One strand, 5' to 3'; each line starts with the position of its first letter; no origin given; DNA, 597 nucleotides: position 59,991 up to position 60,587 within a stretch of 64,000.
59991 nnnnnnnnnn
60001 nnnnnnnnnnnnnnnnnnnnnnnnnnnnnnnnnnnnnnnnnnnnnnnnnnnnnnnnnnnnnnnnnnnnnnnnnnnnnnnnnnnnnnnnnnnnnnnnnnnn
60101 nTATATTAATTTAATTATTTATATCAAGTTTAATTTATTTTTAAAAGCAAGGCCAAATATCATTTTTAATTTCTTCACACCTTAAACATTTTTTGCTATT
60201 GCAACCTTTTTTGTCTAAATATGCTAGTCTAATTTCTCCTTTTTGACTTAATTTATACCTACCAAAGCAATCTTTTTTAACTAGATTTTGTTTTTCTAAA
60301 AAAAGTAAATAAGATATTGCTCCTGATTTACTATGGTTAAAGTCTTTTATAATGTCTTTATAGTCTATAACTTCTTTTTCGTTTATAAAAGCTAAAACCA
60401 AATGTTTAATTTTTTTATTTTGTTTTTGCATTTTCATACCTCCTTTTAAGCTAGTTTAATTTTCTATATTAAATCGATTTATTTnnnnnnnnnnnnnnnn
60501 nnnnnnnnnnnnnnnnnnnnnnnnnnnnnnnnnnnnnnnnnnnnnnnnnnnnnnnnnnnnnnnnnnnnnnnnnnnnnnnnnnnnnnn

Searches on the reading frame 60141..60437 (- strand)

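Call 9: search_protein_families(library=pfam, proteins=[window:60141-60437:-], max_evalue=0.1)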
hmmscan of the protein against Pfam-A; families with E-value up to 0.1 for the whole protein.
window:60141-60437:- (98 aa): 2 families
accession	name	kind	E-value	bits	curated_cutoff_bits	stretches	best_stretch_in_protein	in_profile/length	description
PF14947.12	HTH_45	-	0.051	14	25.5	1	28-71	24-66/77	Winged helix-turn-helix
PF15513.11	DUF4651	-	0.085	13.3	22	0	60-80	11-31/61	Domain of unknown function (DUF4651)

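Call 65: search_protein_families(library=phrogs, proteins=[window:60141-60437:-], max_evalue=0.01)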
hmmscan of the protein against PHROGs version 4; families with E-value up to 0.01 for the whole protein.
window:60141-60437:- (98 aa): 1 family
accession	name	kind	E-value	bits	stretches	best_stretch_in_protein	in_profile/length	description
phrog_32361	-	unknown function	0.00024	21.7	1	5-83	21-101/204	-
